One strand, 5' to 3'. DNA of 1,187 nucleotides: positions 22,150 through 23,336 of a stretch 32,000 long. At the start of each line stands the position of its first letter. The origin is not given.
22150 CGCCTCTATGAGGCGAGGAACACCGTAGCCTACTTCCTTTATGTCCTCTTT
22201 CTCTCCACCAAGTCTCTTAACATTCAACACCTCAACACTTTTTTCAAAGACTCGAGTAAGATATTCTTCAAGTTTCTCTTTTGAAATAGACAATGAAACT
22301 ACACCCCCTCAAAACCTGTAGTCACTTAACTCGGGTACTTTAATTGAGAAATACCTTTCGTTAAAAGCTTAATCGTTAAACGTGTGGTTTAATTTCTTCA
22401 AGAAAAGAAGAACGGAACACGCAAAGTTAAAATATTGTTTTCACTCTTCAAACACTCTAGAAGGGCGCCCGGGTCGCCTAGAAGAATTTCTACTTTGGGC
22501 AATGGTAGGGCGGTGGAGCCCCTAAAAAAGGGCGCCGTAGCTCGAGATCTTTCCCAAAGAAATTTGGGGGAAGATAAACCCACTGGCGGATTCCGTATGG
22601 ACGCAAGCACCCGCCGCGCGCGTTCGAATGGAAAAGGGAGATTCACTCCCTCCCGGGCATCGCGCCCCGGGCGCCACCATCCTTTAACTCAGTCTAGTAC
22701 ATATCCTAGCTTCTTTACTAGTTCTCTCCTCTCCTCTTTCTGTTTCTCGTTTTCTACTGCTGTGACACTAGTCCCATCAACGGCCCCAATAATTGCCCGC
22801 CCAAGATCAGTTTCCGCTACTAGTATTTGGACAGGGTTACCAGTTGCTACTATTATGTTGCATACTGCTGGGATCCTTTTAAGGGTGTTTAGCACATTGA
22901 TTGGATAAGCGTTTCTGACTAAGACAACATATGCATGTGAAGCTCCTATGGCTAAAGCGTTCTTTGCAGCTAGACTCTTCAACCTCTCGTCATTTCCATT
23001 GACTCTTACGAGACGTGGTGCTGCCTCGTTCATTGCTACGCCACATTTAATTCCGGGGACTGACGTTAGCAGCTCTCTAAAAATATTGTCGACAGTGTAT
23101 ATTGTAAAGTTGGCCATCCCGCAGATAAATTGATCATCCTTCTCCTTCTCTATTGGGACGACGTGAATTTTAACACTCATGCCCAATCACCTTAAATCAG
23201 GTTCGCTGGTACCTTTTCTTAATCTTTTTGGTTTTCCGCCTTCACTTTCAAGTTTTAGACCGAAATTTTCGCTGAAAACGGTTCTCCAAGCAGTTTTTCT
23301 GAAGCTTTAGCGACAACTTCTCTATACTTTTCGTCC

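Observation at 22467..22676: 210-nt tRNA-Ser(CGA) gene with four to five BHB introns, including a 7-nt anticodon-loop exon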

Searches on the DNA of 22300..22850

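Call 7: search_rna_families(source=window, start=22300, end=22850, threshold=evalue, max_evalue=10, show_alignments=5)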
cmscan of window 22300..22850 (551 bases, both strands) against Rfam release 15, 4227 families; matches with E-value up to 10: 0.
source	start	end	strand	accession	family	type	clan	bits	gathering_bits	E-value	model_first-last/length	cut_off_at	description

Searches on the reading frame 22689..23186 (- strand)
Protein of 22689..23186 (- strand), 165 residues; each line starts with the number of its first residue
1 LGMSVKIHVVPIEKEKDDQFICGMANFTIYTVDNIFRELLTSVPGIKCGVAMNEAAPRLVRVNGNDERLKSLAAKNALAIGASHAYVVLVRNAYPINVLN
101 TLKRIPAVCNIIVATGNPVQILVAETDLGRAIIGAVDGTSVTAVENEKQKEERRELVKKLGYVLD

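Call 9: find_encoding_contigs(protein=window:22689-23186:-, flank=3000, max_places=10)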
Protein window:22689-23186:- (165 aa): no gene with exactly this product is on record in the collection.

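Call 13: find_related_loci(query=window:22689-23186:-, collection=genome_contigs, flank=6000)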
Query window:22689-23186:- (165 aa) in genome_contigs; peptide patterns used: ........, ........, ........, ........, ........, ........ (x = any residue, [..] = any of these).
173 stretches matched a pattern; 37 encode a relative of the query (tblastn E <= 1e-3); 37 distinct loci.
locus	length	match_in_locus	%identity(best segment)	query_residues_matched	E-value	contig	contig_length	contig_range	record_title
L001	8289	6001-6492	77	1-164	1e-85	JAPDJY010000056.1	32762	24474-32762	MAG: Thermoproteota archaeon isolate S9B3_HD70 c_000000000427, whole genome shotgun sequence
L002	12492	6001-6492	71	1-164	5e-72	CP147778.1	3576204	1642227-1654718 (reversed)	MAG: Candidatus Freyarchaeota archaeon SRVP19_Freyarchaeia-1 chromosome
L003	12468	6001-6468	63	9-164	1e-66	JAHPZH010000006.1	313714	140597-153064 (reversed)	MAG: Candidatus Helarchaeota archaeon isolate LW55_61 NODE_40_length_313714_cov_16.157241, whole genome shotgun sequence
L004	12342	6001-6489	67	4-165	1e-62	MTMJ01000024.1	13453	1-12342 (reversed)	MAG: Archaeoglobus sp. JdFR-22 JGI24020J35080_1001337, whole genome shotgun sequence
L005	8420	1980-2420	51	19-164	1e-46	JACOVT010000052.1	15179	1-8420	MAG: Candidatus Micrarchaeota archaeon isolate NC_groundwater_107_Ag_S-0.2um_55_27 S_p2_S4_170907_scaffold_1251804, whol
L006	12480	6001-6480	47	1-164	9e-44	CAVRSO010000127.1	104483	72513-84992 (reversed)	MAG: uncultured Acidobacteriota bacterium isolate MFD08669.bin.2.82 genome assembly, contig: contig_97398, whole genome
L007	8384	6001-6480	45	1-164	7e-42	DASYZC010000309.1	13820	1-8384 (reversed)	MAG TPA_asm: Candidatus Acidiferrales bacterium isolate SMAG_U6352 k141_458443, whole genome shotgun sequence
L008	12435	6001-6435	49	20-164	5e-42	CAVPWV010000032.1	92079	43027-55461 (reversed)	MAG: uncultured Acidobacteriota bacterium isolate MFD10064.bin.2.2 genome assembly, contig: contig_6719, whole genome sh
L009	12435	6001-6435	49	20-164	5e-42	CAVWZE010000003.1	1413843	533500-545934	MAG: uncultured Acidobacteriota bacterium isolate MFD09286.bin.1.6 genome assembly, contig: contig_28167, whole genome s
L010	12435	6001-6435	49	20-164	2e-41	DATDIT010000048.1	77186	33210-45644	MAG TPA_asm: Candidatus Acidiferrales bacterium isolate SMAG_U311 k141_1884606, whole genome shotgun sequence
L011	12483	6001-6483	41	2-162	2e-41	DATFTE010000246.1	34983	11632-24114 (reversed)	MAG TPA_asm: Terriglobales bacterium isolate SMAG_U9402 k141_5336629, whole genome shotgun sequence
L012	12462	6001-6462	43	4-162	3e-41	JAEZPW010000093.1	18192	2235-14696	MAG: Acidobacteria bacterium isolate OH_CFB_66 k127_1422838, whole genome shotgun sequence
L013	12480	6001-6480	44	5-164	3e-41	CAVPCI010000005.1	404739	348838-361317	MAG: uncultured Acidobacteriota bacterium isolate MFD10064.bin.1.97 genome assembly, contig: contig_13972, whole genome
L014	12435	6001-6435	47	20-164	1e-40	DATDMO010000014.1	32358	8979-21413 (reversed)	MAG TPA_asm: Candidatus Acidiferrales bacterium isolate SMAG_U413 k141_779859, whole genome shotgun sequence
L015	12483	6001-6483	42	2-162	3e-40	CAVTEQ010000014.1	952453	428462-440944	MAG: uncultured Acidobacteriota bacterium isolate MFD09286.bin.1.183 genome assembly, contig: contig_40711, whole genome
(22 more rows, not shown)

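Call 19: find_homologous_proteins(query=window:22689-23186:-, max_evalue=1e-30)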
Query window:22689-23186:- (165 aa): 552 proteins with E <= 1e-30 among 617 candidates; the best 120 are listed.
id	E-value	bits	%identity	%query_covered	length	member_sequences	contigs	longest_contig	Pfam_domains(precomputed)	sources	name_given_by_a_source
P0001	6.9e-97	339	97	99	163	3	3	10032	PF04008.20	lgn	-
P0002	4.4e-89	314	88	99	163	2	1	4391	PF04008.20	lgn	-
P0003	6.8e-89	313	88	99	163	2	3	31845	PF04008.20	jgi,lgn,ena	-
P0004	1.2e-79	283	77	99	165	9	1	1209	PF04008.20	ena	-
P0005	8.3e-71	255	71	99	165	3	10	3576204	PF04008.20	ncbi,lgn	ncbi:MAG: adenosine-specific kinase [Candidatus Freyarchaeum deiterrae]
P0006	1.2e-65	238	67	98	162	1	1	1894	PF04008.20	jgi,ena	-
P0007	1.6e-65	238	63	98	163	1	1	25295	PF04008.20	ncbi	-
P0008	1.0e-64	235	67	98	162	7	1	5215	PF04008.20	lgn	-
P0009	1.2e-64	235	65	98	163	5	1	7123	PF04008.20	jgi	-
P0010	2.0e-63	231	63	98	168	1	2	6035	PF04008.20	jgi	jgi:adenosine/AMP kinase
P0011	2.7e-63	230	62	98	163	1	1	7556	PF04008.20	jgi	jgi:adenosine/AMP kinase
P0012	3.0e-63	230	60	98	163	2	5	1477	PF04008.20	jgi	jgi:adenosine/AMP kinase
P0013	3.9e-63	230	62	98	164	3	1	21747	PF04008.20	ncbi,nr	ncbi:MAG: adenosine-specific kinase [Candidatus Helarchaeota archaeon]|nr:adenosine-specific kinase 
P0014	5.0e-63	229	61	98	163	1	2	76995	PF04008.20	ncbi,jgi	ncbi:MAG: adenosine-specific kinase [Candidatus Helarchaeota archaeon]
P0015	5.8e-63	229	62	98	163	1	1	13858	PF04008.20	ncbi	ncbi:MAG: adenosine-specific kinase [Promethearchaeota archaeon]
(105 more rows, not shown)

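Call 20: find_encoding_contigs(protein=P0001, flank=2500, max_places=5)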
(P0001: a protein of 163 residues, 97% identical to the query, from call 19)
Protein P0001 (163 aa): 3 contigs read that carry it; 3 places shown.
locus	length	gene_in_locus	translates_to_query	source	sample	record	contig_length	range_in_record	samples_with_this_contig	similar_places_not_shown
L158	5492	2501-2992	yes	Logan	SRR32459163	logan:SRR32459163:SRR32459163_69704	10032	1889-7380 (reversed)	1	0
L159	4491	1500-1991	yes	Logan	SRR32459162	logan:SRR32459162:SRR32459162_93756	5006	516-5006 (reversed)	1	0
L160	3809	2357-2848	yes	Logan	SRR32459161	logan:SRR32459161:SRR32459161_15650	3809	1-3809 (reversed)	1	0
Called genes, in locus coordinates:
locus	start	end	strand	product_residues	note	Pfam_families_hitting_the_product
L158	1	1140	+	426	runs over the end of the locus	PF01966:HD (faint), PF19276:HD_assoc_2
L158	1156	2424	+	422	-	PF01966:HD, PF19276:HD_assoc_2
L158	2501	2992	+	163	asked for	PF04008:Adenosine_kin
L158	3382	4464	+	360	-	PF01636:APH (weak)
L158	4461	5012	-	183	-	PF01583:APS_kinase, PF07931:CPT (faint), PF08433:KTI12, PF13238:AAA_18, PF13671:AAA_33, PF13207:AAA_17 (faint)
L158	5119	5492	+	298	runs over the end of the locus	PF13793:Pribosyltran_N, PF00156:Pribosyltran, PF14572:Pribosyl_synth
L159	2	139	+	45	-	?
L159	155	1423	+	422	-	PF01966:HD, PF19276:HD_assoc_2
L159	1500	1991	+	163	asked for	PF04008:Adenosine_kin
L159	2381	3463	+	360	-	PF01636:APH (weak)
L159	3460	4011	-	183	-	PF01583:APS_kinase, PF07931:CPT (faint), PF08433:KTI12, PF13238:AAA_18, PF13671:AAA_33, PF13207:AAA_17 (faint)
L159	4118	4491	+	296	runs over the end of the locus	?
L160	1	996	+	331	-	?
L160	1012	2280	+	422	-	PF01966:HD, PF19276:HD_assoc_2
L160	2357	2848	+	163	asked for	PF04008:Adenosine_kin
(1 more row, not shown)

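Call 21: find_encoding_contigs(protein=P0002, flank=2500, max_places=5)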
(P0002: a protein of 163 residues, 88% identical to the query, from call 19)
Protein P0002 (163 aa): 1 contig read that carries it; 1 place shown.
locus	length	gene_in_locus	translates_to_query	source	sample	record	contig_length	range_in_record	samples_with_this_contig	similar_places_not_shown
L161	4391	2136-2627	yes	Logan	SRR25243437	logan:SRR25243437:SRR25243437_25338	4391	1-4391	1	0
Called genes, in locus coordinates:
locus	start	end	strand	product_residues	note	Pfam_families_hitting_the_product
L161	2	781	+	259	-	?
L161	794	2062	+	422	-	PF01966:HD, PF19276:HD_assoc_2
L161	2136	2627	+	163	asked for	PF04008:Adenosine_kin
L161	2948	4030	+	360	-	PF01636:APH (weak)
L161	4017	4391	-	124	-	?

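Call 22: find_encoding_contigs(protein=P0003, flank=2500, max_places=5)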
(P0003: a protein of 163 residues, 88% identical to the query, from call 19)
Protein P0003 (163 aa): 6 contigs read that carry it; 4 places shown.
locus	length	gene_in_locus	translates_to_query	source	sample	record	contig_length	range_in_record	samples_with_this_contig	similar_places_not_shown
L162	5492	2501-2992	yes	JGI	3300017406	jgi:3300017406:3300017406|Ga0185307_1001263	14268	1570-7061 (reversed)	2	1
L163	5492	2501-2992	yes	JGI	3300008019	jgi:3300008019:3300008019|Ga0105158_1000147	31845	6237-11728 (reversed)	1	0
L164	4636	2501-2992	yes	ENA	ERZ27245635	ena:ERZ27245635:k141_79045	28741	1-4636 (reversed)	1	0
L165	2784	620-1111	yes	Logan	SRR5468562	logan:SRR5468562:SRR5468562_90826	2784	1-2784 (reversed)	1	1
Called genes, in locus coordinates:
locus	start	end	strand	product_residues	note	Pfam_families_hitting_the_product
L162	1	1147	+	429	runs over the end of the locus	PF01966:HD (weak), PF19276:HD_assoc_2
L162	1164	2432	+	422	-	PF01966:HD, PF19276:HD_assoc_2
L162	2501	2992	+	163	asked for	PF04008:Adenosine_kin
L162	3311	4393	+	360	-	PF01636:APH (weak)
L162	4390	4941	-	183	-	PF01583:APS_kinase, PF07931:CPT (faint), PF08433:KTI12, PF13238:AAA_18, PF13671:AAA_33, PF13207:AAA_17 (weak)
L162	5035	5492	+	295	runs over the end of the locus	PF13793:Pribosyltran_N, PF00156:Pribosyltran, PF14572:Pribosyl_synth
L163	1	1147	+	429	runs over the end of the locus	PF01966:HD (weak), PF19276:HD_assoc_2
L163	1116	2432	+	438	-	PF01966:HD, PF19276:HD_assoc_2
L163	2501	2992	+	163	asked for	PF04008:Adenosine_kin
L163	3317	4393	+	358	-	PF01636:APH (weak)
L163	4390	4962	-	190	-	PF01583:APS_kinase, PF07931:CPT (faint), PF08433:KTI12, PF13238:AAA_18, PF13671:AAA_33, PF13207:AAA_17 (weak)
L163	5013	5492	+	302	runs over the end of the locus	PF13793:Pribosyltran_N, PF00156:Pribosyltran, PF14572:Pribosyl_synth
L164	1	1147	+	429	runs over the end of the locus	PF01966:HD (weak), PF19276:HD_assoc_2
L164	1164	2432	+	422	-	PF01966:HD, PF19276:HD_assoc_2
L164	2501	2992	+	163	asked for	PF04008:Adenosine_kin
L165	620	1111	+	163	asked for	PF04008:Adenosine_kin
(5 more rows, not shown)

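Call 49: find_encoding_contigs(protein=P0004, flank=1500, max_places=6)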
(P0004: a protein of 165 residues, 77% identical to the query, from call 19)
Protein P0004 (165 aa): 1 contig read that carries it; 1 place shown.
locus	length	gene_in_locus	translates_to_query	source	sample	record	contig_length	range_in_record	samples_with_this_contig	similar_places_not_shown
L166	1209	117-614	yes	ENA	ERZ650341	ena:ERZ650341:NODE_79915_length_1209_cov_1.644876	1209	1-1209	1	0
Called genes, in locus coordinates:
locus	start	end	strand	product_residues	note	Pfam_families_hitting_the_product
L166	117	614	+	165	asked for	PF04008:Adenosine_kin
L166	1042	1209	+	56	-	?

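Call 50: find_encoding_contigs(protein=P0007, flank=1500, max_places=4)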
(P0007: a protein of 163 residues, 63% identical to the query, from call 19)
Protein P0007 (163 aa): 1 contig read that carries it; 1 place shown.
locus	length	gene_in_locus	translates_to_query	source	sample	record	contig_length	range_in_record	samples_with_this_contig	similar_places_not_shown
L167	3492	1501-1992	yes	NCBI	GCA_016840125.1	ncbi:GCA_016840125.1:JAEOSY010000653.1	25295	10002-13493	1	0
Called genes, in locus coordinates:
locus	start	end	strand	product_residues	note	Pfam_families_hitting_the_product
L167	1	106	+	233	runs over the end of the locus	PF01575:MaoC_dehydratas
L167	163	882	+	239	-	PF01575:MaoC_dehydratas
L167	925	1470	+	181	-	PF18967:PycTM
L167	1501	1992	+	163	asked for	PF04008:Adenosine_kin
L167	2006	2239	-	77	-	PF01037:AsnC_trans_reg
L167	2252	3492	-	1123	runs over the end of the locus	PF04563:RNA_pol_Rpb2_1, PF04561:RNA_pol_Rpb2_2, PF04565:RNA_pol_Rpb2_3, PF04566:RNA_pol_Rpb2_4, PF04567:RNA_pol_Rpb2_5, PF00562:RNA_pol_Rpb2_6, PF04560:RNA_pol_Rpb2_7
